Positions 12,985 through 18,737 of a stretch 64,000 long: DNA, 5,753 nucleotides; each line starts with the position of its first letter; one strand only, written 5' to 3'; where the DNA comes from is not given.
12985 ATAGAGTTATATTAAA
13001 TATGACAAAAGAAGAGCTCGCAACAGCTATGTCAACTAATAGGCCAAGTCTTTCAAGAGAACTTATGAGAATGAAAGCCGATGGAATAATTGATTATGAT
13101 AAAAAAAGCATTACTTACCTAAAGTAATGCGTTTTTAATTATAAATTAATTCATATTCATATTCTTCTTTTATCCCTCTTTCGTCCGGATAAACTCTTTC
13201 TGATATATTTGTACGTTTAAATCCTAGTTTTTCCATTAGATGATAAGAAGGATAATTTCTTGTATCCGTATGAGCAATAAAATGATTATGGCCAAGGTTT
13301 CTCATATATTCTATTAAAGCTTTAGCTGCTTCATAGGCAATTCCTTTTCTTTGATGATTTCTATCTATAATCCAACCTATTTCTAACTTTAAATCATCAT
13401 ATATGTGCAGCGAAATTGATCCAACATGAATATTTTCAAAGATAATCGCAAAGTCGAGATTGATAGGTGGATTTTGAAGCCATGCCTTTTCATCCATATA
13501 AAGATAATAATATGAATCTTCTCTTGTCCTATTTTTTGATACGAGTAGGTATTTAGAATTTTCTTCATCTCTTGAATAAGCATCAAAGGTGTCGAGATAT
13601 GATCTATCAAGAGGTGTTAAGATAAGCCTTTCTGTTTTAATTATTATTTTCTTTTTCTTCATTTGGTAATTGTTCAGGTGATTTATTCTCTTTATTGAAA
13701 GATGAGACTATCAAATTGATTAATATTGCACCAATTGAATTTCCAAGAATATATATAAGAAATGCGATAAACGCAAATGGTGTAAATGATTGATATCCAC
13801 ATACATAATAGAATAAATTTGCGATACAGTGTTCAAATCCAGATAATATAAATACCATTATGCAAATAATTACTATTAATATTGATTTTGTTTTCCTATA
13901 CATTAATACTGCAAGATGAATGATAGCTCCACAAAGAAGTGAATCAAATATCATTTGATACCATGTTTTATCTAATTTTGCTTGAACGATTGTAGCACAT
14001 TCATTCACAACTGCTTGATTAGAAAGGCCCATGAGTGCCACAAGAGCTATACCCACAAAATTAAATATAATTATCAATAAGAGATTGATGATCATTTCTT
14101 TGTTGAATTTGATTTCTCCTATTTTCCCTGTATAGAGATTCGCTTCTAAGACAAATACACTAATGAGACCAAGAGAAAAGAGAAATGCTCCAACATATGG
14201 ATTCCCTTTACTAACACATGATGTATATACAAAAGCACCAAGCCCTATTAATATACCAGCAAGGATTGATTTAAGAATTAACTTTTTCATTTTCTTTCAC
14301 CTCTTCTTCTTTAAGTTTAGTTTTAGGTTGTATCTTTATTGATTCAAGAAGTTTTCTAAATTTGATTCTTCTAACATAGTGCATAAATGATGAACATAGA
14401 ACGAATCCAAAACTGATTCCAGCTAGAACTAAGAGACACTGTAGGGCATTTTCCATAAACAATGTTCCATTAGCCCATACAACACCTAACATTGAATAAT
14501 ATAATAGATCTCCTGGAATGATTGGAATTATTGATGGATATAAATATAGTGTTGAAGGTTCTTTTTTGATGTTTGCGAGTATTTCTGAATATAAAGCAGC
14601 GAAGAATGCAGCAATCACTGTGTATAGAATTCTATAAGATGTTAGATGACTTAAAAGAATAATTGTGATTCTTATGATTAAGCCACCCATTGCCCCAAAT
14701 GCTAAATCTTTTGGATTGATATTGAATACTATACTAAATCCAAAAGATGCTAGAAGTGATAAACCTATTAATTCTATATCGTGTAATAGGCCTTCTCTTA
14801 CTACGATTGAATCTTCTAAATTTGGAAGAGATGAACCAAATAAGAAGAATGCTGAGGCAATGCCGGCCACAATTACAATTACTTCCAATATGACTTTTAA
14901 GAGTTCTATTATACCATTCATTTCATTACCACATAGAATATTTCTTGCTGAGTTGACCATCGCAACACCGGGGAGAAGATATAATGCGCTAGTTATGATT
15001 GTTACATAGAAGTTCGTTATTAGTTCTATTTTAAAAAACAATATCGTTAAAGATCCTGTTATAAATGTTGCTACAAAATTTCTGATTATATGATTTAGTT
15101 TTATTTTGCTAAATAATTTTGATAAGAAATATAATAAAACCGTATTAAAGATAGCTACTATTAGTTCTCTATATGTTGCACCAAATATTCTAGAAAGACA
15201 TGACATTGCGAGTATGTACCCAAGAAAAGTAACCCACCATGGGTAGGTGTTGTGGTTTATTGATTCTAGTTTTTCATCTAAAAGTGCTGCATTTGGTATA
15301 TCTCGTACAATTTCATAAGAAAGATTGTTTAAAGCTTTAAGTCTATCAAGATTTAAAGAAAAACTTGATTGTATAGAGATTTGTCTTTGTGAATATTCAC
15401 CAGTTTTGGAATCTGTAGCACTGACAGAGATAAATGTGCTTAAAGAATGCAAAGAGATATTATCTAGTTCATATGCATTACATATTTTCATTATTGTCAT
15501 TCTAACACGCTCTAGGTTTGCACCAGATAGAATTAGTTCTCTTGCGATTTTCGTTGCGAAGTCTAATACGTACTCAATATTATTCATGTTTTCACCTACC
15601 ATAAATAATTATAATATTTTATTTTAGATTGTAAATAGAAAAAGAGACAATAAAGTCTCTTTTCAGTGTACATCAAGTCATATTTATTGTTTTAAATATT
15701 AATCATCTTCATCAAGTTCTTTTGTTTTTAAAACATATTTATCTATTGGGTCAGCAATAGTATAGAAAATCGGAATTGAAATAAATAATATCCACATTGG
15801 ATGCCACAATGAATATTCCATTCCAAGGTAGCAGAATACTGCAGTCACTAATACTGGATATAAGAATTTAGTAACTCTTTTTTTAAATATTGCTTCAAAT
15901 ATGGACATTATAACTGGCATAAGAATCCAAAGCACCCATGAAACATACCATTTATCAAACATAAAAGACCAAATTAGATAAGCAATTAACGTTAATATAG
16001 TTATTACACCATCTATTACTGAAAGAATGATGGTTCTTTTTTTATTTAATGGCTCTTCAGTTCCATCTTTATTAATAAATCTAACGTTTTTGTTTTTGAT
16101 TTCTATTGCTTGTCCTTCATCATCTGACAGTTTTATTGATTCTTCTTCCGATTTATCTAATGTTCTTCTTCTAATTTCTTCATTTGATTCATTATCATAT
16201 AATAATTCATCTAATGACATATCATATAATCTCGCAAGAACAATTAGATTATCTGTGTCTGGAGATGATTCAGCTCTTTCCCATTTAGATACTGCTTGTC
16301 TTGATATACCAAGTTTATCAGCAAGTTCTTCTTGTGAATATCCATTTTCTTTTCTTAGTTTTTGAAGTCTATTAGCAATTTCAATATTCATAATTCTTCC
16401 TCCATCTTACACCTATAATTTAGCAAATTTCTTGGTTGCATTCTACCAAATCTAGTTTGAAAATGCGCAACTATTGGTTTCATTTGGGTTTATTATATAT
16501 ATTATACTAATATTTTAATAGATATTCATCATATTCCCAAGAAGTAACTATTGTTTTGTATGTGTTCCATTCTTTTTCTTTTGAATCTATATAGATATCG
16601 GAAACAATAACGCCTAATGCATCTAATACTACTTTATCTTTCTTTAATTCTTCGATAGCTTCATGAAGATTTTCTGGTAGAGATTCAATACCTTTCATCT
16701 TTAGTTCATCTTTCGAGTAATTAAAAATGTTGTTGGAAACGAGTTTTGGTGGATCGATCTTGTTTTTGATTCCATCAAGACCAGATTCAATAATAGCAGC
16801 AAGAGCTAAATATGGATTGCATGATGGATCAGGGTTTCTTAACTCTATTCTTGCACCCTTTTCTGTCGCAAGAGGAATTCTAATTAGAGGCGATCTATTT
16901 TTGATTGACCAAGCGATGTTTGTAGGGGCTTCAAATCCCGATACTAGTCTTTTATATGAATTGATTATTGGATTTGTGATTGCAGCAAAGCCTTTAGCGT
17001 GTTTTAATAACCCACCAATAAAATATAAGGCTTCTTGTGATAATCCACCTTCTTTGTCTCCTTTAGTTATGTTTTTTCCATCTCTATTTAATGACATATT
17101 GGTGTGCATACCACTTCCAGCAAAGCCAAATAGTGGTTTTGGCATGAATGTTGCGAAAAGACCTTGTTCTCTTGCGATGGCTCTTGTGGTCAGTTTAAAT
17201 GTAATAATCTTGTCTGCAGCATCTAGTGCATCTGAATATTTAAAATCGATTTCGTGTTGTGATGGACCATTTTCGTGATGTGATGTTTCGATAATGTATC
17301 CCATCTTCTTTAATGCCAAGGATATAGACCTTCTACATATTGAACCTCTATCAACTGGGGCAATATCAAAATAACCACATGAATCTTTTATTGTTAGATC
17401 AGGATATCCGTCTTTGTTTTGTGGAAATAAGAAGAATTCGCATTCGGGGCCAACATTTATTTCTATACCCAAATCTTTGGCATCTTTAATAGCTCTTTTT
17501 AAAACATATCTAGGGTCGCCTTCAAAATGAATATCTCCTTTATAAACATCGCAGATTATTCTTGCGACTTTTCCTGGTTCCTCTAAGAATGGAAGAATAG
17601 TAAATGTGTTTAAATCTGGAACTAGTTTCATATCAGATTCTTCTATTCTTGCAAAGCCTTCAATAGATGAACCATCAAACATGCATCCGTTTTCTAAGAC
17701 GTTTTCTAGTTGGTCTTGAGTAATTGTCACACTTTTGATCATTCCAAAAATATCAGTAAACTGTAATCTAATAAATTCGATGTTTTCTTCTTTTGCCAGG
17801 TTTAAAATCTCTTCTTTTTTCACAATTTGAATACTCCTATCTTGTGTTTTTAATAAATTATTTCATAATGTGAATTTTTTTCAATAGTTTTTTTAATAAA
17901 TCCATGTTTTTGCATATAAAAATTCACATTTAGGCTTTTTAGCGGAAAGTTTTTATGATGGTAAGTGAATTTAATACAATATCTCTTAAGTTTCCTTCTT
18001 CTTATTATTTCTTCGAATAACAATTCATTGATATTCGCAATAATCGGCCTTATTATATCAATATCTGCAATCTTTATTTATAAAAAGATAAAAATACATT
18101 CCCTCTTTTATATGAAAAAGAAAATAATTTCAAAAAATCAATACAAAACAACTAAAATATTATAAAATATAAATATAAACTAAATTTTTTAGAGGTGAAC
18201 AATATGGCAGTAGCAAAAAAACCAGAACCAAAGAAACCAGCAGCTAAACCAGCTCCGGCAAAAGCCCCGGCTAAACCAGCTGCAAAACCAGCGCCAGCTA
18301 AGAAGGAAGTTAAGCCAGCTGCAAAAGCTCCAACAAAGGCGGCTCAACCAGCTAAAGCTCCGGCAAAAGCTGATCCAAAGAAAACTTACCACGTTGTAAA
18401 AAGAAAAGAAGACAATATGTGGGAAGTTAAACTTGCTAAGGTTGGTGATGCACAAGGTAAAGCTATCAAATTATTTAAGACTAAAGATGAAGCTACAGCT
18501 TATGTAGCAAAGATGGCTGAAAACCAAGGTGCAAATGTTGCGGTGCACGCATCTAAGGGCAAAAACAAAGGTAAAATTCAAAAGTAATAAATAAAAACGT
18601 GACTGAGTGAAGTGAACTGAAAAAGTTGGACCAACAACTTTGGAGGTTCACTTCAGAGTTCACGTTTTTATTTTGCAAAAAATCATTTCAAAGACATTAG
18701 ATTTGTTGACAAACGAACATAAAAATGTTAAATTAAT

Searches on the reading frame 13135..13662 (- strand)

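Call 24: search_protein_families(library=pfam, proteins=[window:13135-13662:-], max_evalue=0.001)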
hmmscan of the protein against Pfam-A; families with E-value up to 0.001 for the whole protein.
window:13135-13662:- (175 aa): 5 families
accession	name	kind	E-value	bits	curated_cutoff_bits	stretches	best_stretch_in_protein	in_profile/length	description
PF13302.13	Acetyltransf_3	-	1e-21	78.5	25.4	1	12-149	1-138/138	Acetyltransferase (GNAT) domain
PF00583.31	Acetyltransf_1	-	2.7e-13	50.6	20.7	1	51-148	20-116/116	Acetyltransferase (GNAT) family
PF08445.16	FR47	-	4.2e-07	30.3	22.1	1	99-156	29-85/86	FR47-like protein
PF12746.13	GNAT_acetyltran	-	1.1e-05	25.7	26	1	92-151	181-237/243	GNAT acetyltransferase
PF13420.13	Acetyltransf_4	-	0.00053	20.5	24.3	1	97-158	82-144/155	Acetyltransferase (GNAT) domain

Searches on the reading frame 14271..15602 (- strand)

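Call 24: search_protein_families(library=pfam, proteins=[window:14271-15602:-], max_evalue=0.001)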
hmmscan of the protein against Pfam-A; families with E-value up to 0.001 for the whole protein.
window:14271-15602:- (443 aa): 2 families
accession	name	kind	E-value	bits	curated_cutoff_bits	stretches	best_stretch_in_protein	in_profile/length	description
PF06738.18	ThrE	-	7.2e-51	173.4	26.3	2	14-254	1-240/241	Putative threonine/serine exporter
PF12821.13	ThrE_2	-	1.2e-28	100.4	27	2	281-405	4-128/129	Threonine/Serine exporter, ThrE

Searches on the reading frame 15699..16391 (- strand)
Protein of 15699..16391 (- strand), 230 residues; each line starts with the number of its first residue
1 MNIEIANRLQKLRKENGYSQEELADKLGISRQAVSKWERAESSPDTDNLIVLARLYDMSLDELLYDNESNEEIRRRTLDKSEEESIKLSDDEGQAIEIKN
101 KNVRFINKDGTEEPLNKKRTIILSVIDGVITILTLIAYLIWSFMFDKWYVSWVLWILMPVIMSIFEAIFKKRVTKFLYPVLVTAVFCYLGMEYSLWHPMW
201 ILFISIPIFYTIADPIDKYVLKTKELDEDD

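Call 24: search_protein_families(library=pfam, proteins=[window:15699-16391:-], max_evalue=0.001)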
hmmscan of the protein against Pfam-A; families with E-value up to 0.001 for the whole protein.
window:15699-16391:- (230 aa): 11 families
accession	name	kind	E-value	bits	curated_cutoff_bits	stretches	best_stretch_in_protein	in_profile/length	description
PF01381.28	HTH_3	-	2.7e-19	69.4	23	1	9-63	1-55/55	Helix-turn-helix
PF13560.12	HTH_31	-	3.6e-11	43.7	27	1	5-63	2-61/64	Helix-turn-helix domain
PF12844.13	HTH_19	-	3.1e-09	37.1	30.2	1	7-64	2-59/64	Helix-turn-helix domain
PF13443.12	HTH_26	-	5.5e-08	33.4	22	1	8-66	1-60/63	Cro/C1-type HTH DNA-binding domain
PF07022.19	Phage_CI_repr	-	5.1e-07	30.4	22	1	10-68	4-62/65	Bacteriophage CI repressor helix-turn-helix domain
PF13384.12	HTH_23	-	3.3e-05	24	24.6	1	11-39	10-39/50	Homeodomain-like domain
PF17762.8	HTH_ParB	-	4.4e-05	24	22.6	1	3-36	6-39/102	ParB HTH domain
PF04545.22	Sigma70_r4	-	5.8e-05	23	24.1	1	12-38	15-41/50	Sigma-70, region 4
PF13518.12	HTH_28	-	0.00035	21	25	1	16-39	11-34/52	Helix-turn-helix domain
PF08279.18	HTH_11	-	0.00045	20.5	25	1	9-36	6-34/55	HTH domain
PF08281.18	Sigma70_r4_2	-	0.00056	19.9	25.7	0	12-36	21-45/54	Sigma-70, region 4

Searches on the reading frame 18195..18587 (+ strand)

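Call 24: search_protein_families(library=pfam, proteins=[window:18195-18587:+], max_evalue=0.001)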
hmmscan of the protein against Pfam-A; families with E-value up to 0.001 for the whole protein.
window:18195-18587:+ (130 aa): 1 family
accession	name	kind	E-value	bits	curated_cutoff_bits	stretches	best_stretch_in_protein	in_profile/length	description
PF09954.14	DUF2188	-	8.4e-09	35.9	22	1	65-125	1-57/62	Uncharacterized protein conserved in bacteria (DUF2188)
